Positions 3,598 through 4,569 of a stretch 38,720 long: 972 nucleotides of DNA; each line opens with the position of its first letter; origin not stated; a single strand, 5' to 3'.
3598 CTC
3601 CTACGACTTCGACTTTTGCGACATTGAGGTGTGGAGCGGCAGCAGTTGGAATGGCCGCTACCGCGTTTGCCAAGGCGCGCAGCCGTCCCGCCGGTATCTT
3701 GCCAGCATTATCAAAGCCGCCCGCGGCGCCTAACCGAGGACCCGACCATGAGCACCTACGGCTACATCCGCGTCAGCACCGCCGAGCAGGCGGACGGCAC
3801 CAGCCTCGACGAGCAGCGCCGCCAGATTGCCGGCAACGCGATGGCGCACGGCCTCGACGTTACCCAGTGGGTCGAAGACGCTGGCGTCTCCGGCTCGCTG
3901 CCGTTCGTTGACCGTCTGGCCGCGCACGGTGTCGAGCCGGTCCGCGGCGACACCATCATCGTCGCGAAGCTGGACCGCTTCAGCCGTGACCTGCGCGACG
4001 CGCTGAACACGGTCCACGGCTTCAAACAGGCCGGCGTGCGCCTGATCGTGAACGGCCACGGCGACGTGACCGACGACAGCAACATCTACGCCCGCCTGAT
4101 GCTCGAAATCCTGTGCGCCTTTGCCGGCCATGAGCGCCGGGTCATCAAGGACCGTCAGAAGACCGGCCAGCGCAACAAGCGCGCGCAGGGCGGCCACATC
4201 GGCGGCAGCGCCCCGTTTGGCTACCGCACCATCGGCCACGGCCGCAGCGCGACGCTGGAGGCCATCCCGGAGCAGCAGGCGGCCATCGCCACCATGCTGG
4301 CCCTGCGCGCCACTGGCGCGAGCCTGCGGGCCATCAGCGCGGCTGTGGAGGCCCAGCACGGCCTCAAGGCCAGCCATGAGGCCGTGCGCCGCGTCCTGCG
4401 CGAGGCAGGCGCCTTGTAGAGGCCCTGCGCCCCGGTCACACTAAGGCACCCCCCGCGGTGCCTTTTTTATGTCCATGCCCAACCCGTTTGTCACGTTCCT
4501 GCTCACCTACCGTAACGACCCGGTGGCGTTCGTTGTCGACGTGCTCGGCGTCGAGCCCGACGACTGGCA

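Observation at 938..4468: Early-type ORFan island inserted between terS and terL, driven by three near-identical promoters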

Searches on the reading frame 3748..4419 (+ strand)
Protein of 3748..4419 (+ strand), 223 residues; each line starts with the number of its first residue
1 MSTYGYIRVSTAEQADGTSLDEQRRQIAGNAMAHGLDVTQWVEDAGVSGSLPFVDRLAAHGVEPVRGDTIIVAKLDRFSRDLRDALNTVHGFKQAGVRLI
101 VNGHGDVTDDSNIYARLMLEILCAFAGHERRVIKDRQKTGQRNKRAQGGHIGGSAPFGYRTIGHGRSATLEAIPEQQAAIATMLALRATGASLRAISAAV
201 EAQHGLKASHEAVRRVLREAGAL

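Call 8: search_protein_families(library=pfam, proteins=[window:3748-4419:+], max_evalue=0.1)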
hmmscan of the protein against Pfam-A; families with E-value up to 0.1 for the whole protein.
window:3748-4419:+ (223 aa): 5 families
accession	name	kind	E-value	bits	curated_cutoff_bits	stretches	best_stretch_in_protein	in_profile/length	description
PF00239.26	Resolvase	-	2e-30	106.3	23.3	1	4-149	2-144/145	Resolvase, N terminal domain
PF13565.12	HTH_32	-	0.0062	17.5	33.7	1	174-217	31-73/73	Homeodomain-like domain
PF13276.12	HTH_21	-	0.059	14.1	28.1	0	194-221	24-51/60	HTH-like domain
PF01498.24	HTH_Tnp_Tc3_2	-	0.059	14.1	31.5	0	191-221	14-43/72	Transposase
PF07592.17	DDE_Tnp_ISAZ013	-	0.088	12.2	26.9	0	170-221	2-52/308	Rhodopirellula transposase DDE domain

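Call 9: search_protein_families(library=phrogs, proteins=[window:3748-4419:+], max_evalue=0.1)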
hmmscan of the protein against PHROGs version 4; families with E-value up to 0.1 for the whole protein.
window:3748-4419:+ (223 aa): 3 families
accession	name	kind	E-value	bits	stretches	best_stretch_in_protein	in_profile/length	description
phrog_95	-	integration and excision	1.4e-41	143.9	1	4-218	91-309/651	integrase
phrog_125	-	DNA, RNA and nucleotide metabolism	2.3e-27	97.2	1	1-219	20-202/254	DNA invertase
phrog_29613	-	unknown function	0.0028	17.5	1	48-204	310-458/487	-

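Call 30: find_homologous_proteins(query=window:3748-4419:+, max_evalue=1e-10)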
Query window:3748-4419:+ (223 aa): 667 proteins with E <= 1e-10 among 2595 candidates; the best 120 are listed.
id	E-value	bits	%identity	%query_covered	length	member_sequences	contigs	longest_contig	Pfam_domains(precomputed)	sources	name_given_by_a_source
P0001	3.1e-138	476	100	100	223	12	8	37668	PF00239.27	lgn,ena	-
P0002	7.4e-95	335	74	98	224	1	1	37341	PF00239.27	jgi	-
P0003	6.4e-93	328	71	97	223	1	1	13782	PF00239.27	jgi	jgi:DNA invertase Pin-like site-specific DNA recombinase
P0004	2.6e-92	326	69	97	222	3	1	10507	PF00239.27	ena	-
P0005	5.3e-92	325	71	97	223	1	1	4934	PF00239.27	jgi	jgi:DNA invertase Pin-like site-specific DNA recombinase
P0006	6.3e-92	325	70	99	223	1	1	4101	PF00239.27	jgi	jgi:DNA invertase Pin-like site-specific DNA recombinase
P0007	1.2e-91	324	70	98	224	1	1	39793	PF00239.27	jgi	jgi:DNA invertase Pin-like site-specific DNA recombinase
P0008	1.8e-91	324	69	99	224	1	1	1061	PF00239.27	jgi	jgi:DNA invertase Pin-like site-specific DNA recombinase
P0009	5.0e-91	322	69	98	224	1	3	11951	PF00239.27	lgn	-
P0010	1.4e-89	317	66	100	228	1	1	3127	PF00239.27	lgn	-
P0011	2.9e-89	316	69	99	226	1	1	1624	PF00239.27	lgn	-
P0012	1.7e-88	314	66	99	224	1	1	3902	PF00239.27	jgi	-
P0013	1.9e-86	307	65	97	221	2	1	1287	PF00239.27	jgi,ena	jgi:DNA invertase Pin-like site-specific DNA recombinase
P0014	1.5e-83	298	65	97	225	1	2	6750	PF00239.27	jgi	jgi:DNA invertase Pin-like site-specific DNA recombinase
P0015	1.5e-83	298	64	98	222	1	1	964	PF00239.27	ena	-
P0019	1.6e-82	294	64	97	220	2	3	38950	PF00239.27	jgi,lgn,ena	-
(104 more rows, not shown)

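Call 31: find_encoding_contigs(protein=P0002, flank=10000, max_places=2)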
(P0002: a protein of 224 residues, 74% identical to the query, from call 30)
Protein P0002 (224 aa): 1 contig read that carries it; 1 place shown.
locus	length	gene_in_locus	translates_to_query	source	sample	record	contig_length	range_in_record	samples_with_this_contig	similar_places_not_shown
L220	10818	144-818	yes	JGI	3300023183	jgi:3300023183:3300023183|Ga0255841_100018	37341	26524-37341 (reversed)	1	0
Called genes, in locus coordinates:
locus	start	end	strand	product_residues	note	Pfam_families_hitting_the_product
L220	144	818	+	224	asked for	PF00239:Resolvase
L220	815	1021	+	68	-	-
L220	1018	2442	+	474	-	-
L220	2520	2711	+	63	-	-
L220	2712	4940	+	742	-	-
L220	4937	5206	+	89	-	-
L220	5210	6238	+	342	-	-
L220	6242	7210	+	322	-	PF17236:SU10_MCP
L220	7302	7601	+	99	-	-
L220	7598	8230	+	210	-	PF24175:SU10_adaptor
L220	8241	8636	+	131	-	PF23140:Gp80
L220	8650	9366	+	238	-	-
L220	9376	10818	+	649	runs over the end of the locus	PF21722:Gly_rich_2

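Call 32: find_encoding_contigs(protein=P0007, flank=10000, max_places=2)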
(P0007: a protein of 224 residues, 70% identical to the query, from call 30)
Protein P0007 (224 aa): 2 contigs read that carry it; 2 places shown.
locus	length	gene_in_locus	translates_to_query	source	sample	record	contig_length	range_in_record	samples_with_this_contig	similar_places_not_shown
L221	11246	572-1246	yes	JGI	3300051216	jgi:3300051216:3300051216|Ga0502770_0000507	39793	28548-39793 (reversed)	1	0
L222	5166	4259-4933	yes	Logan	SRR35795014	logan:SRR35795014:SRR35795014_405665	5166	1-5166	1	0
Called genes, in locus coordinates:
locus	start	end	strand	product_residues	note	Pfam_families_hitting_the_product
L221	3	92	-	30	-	?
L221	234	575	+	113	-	-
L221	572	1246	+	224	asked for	PF00239:Resolvase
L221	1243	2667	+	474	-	-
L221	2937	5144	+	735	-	-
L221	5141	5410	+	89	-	-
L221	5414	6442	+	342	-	-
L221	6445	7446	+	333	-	PF17236:SU10_MCP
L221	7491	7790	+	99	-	-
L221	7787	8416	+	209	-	PF24175:SU10_adaptor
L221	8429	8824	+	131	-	PF23140:Gp80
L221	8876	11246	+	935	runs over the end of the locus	-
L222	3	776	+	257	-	?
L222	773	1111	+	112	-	-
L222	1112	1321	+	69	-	-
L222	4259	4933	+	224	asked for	PF00239:Resolvase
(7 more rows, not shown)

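Call 33: find_encoding_contigs(protein=P0019, flank=10000, max_places=2)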
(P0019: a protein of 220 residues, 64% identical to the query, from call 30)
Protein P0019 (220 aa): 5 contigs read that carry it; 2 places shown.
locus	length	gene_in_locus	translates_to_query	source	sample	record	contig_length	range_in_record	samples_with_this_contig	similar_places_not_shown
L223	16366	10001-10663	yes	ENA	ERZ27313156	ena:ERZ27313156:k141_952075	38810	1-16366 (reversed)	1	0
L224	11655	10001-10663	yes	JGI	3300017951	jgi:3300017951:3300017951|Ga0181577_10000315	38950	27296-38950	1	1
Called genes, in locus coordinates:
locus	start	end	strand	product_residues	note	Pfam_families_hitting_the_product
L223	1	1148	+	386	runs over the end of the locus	PF10926:DUF2800, PF12705:PDDEXK_1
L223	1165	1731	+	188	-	PF10991:Enc34_ssDNA-bd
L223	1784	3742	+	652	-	PF00476:DNA_pol_A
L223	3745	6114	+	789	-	PF08706:D5_N, PF19263:DUF5906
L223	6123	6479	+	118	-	PF22811:Zn_ribbon_NrdR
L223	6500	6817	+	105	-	-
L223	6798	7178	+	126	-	PF11753:DUF3310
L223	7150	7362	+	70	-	-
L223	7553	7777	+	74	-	-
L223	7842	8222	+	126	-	PF20901:Sf6_terminase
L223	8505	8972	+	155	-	-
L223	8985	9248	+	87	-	-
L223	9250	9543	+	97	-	-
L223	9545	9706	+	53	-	-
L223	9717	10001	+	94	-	-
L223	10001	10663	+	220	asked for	PF00239:Resolvase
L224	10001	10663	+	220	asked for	PF00239:Resolvase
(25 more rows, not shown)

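Call 46: find_related_loci(query=A1, collection=viral_contigs, flank=10000)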
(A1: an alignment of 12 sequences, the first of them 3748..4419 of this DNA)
Query A1 (223 aa) in viral_contigs; peptide patterns used: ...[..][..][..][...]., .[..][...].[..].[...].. (x = any residue, [..] = any of these).
326 stretches matched a pattern; 277 encode a relative of the query (tblastn E <= 1e-3); the best 80 are kept; 80 distinct loci.
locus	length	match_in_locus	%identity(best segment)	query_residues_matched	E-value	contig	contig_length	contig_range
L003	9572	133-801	99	1-223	1e-146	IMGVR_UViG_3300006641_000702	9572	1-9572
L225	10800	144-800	74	1-219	2e-102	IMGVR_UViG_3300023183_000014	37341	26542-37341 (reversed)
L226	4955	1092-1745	63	1-218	4e-91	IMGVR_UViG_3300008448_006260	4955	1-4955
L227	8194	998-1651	63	1-218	4e-91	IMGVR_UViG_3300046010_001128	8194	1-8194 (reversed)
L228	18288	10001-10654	63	1-218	4e-91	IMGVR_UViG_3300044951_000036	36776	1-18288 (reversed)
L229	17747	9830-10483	62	1-218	9e-91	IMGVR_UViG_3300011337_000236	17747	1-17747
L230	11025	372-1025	62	1-218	9e-91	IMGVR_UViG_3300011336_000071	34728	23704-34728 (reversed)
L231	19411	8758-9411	62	1-218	9e-91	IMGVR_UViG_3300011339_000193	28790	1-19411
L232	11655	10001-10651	64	1-217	4e-90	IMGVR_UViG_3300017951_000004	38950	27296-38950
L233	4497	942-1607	62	1-222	2e-90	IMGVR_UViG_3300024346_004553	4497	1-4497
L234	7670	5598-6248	64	1-217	4e-90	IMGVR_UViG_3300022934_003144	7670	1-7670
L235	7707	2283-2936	62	1-218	3e-90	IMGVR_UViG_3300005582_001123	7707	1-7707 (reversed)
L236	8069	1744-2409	61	1-222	8e-90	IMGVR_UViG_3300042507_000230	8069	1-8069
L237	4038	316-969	62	1-218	3e-90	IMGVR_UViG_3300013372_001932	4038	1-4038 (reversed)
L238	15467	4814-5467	62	1-218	6e-90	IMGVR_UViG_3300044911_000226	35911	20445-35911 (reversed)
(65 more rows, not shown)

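Call 49: find_related_loci(query=A1, collection=genome_contigs, flank=10000)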
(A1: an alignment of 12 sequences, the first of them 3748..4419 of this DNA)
Query A1 (223 aa) in genome_contigs; peptide patterns used: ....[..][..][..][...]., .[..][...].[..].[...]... (x = any residue, [..] = any of these).
226 stretches matched a pattern; 119 encode a relative of the query (tblastn E <= 1e-3); the best 80 are kept; 80 distinct loci.
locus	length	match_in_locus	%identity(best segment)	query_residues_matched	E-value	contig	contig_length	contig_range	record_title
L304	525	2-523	100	50-223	5e-126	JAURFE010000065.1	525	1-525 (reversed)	MAG: Vicinamibacterales bacterium isolate SFB_3D_100_78 NODE_71_length_525_cov_0.973214, whole genome shotgun sequence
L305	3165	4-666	61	1-221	3e-85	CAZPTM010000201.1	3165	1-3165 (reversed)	MAG TPA_asm: uncultured Limnohabitans sp. isolate SRP249901_co1_18 genome assembly, contig: NODE_35593_length_3165_cov_7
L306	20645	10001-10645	44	1-217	1e-42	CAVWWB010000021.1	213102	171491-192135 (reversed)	MAG: uncultured Alphaproteobacteria bacterium isolate MFD09603.bin.3.268 genome assembly, contig: contig_57137, whole ge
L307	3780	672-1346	38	1-217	2e-38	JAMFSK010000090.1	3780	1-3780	MAG: Burkholderiales bacterium isolate NGEE_A_bin28 k127_454946, whole genome shotgun sequence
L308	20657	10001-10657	42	1-221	3e-38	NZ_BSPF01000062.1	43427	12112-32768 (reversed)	Mesorhizobium tianshanense strain NBRC 102499 sequence062, whole genome shotgun sequence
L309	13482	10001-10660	38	1-222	2e-37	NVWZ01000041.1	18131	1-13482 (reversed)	MAG: Thiotrichaceae bacterium isolate NORP24 Contig_source1383C_5623, whole genome shotgun sequence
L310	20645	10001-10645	40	1-217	1e-29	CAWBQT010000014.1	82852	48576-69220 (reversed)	MAG: uncultured Alphaproteobacteria bacterium isolate MFD01248.bin.2.60 genome assembly, contig: contig_38117, whole gen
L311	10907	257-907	33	1-217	3e-29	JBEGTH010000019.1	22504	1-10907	MAG: Pseudomonadota bacterium isolate pringlecreek_2019_sw_WHONDRS-S19S_0025_F_bin.30 scaffold_415, whole genome shotgun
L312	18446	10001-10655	37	1-220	2e-27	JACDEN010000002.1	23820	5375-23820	MAG: Planctomycetota bacterium isolate MGR_bin361 SD2903_NODE_243_length_23820_cov_1.068797, whole genome shotgun sequen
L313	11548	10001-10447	33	1-152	3e-15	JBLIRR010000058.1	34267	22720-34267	MAG: bacterium isolate MF1_201910_bin_226 MF1_201910_bin_226_scaffold_58, whole genome shotgun sequence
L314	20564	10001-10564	30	1-205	7e-14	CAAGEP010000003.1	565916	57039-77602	MAG TPA_asm: Alphaproteobacteria bacterium, isolate HGM16788, WGS project CAAGEP010000000 data, contig: SRS476164_70_k11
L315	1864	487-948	28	1-160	8e-14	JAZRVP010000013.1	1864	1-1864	MAG: Myxococcota bacterium isolate T1900044953_TA20190006.MAGScoT_cleanbin_000031 SGB_3738_k141_1599021, whole genome sh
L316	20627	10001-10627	30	1-216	8e-13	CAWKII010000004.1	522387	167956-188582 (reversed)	MAG: uncultured Acidimicrobiaceae bacterium isolate MFD04752.bin.1.152 genome assembly, contig: contig_2407, whole genom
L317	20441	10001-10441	29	1-152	1e-12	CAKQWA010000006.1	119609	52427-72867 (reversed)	MAG: uncultured Alphaproteobacteria bacterium isolate REFINED_METABAT215_TOP10_CONTIGS_1500_ASSEMBLY_K77_MERGED__Hadza_P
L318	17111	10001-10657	41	1-221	1e-38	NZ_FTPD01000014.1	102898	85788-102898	Mesorhizobium prunaredense isolate 1, whole genome shotgun sequence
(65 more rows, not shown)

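Call 61: list_cluster_members(proteins=[P0001])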
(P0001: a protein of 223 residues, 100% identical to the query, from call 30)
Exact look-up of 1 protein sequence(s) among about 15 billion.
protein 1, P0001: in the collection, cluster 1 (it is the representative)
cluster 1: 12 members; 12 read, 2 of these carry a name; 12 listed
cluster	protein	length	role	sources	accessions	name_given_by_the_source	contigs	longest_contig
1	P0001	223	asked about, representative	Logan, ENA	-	-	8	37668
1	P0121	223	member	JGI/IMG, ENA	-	DNA invertase Pin-like site-specific DNA recombinase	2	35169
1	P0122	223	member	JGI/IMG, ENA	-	DNA invertase Pin-like site-specific DNA recombinase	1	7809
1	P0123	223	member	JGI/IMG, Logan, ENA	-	-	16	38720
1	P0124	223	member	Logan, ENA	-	-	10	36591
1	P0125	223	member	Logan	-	-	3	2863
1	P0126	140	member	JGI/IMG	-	-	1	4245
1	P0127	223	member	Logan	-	-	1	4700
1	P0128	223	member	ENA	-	-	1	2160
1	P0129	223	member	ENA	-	-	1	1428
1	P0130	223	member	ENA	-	-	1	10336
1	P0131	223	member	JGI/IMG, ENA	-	-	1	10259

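Call 62: find_encoding_contigs(protein=P0001, flank=6000, max_places=4)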
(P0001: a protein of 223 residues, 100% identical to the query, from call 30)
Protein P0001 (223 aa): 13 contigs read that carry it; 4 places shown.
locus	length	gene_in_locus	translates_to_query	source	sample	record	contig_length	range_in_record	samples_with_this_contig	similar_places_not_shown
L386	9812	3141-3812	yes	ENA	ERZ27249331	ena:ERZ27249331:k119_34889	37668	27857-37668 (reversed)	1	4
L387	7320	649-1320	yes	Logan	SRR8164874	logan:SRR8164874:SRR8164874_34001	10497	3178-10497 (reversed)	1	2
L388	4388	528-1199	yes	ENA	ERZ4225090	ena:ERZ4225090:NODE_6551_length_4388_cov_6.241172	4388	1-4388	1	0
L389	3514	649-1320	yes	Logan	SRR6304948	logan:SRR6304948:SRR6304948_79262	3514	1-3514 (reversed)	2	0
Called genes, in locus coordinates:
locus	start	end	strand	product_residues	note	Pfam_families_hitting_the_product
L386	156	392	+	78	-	-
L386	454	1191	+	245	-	-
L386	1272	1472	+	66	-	-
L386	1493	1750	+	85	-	-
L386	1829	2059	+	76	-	-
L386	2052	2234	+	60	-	-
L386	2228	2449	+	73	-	-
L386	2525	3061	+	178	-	-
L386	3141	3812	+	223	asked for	PF00239:Resolvase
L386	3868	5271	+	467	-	PF03237:Terminase_6N (faint), PF05127:NAT10_TcmA_helicase (faint)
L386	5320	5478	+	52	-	PF20106:DUF6496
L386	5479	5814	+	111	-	-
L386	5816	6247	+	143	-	-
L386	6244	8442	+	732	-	PF23899:SU10_portal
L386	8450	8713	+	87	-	-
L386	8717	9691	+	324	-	-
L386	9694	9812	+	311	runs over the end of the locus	PF17236:SU10_MCP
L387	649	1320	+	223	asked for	PF00239:Resolvase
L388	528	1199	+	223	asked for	PF00239:Resolvase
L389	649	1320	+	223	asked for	PF00239:Resolvase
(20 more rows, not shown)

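Call 63: find_encoding_contigs(protein=P0121, flank=6000, max_places=3)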
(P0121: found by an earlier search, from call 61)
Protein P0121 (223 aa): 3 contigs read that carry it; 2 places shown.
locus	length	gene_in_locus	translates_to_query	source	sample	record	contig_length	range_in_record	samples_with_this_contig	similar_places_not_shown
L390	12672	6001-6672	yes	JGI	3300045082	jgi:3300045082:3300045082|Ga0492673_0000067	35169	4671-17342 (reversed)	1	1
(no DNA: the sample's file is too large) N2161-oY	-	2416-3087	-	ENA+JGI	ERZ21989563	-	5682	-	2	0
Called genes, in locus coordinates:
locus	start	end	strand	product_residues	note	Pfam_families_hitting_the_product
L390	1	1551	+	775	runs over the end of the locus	PF08706:D5_N, PF19263:DUF5906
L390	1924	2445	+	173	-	PF20901:Sf6_terminase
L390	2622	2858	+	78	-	-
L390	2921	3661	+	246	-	-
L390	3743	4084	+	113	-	-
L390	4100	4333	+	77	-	-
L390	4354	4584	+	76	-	-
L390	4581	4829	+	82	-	-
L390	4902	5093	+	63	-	-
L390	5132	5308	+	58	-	-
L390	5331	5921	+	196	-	-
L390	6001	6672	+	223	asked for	PF00239:Resolvase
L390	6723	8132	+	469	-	PF03237:Terminase_6N (weak), PF05127:NAT10_TcmA_helicase (weak)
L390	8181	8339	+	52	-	PF20106:DUF6496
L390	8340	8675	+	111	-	-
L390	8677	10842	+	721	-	PF23899:SU10_portal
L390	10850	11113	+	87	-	-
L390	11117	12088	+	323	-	-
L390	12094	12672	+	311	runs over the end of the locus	PF17236:SU10_MCP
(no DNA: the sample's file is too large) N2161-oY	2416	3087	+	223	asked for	PF00239:Resolvase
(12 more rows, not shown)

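Call 64: find_encoding_contigs(protein=P0124, flank=6000, max_places=4)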
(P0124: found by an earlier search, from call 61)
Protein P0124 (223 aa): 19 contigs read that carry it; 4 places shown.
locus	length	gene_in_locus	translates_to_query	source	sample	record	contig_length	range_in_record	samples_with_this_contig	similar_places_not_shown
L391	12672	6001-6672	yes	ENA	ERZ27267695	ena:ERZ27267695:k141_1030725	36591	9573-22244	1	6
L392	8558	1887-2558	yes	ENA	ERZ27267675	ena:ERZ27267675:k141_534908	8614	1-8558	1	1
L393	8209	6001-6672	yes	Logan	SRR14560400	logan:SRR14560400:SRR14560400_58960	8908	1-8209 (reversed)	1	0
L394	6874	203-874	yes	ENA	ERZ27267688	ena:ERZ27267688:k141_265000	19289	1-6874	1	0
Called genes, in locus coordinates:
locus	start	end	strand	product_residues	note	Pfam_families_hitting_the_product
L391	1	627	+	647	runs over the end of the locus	PF00476:DNA_pol_A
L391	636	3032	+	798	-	PF09250:Prim-Pol (faint), PF08707:PriCT_2 (faint), PF08706:D5_N, PF19263:DUF5906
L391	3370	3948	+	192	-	PF20901:Sf6_terminase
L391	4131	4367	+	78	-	-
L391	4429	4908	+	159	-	-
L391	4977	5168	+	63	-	-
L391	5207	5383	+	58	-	-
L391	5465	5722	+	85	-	-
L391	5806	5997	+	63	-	-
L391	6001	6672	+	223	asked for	PF00239:Resolvase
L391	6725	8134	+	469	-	PF03237:Terminase_6N (faint)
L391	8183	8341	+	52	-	PF20106:DUF6496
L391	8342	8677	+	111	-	-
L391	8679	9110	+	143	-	-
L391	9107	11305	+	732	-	PF23899:SU10_portal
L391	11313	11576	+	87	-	-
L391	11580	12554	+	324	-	-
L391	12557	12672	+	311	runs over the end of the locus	PF17236:SU10_MCP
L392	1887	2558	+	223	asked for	PF00239:Resolvase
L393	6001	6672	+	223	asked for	PF00239:Resolvase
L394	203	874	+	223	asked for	PF00239:Resolvase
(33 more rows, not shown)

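Call 67: search_solved_structures(query=window:3748-4419:+, max_evalue=0.00001, show_alignments=1)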
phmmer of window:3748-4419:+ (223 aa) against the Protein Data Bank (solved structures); distinct sequences matched with E-value up to 0.00001: 10.
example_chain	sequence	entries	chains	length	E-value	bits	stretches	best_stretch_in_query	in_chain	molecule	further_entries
3guv_A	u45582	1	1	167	9e-11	45.2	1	3-148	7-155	Site-specific recombinase, resolvase family protein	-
3bvp_A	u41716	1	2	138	2.7e-10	43.6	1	6-131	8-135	TP901-1 Integrase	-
2gm4_A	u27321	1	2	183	7.6e-09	38.9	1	1-152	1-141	Transposon gamma-delta resolvase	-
5cy1_A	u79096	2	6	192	2.5e-08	37.2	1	2-152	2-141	Transposon Tn3 resolvase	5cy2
1zr2_A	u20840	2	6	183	2.8e-08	37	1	1-152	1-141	Transposon gamma-delta resolvase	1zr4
1gdt_A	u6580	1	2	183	5.4e-08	36.1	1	2-152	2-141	PROTEIN (GAMMA DELTA RESOLVASE)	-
1gdr_A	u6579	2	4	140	5.8e-08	36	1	2-148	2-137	GAMMA DELTA-RESOLVASE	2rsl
4m6f_A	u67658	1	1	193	2.3e-07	34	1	46-187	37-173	DNA-invertase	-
3uj3_X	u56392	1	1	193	4.5e-07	33.1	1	64-187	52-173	DNA-invertase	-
2gm5_A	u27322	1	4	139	7.6e-07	32.4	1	4-143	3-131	Transposon gamma-delta resolvase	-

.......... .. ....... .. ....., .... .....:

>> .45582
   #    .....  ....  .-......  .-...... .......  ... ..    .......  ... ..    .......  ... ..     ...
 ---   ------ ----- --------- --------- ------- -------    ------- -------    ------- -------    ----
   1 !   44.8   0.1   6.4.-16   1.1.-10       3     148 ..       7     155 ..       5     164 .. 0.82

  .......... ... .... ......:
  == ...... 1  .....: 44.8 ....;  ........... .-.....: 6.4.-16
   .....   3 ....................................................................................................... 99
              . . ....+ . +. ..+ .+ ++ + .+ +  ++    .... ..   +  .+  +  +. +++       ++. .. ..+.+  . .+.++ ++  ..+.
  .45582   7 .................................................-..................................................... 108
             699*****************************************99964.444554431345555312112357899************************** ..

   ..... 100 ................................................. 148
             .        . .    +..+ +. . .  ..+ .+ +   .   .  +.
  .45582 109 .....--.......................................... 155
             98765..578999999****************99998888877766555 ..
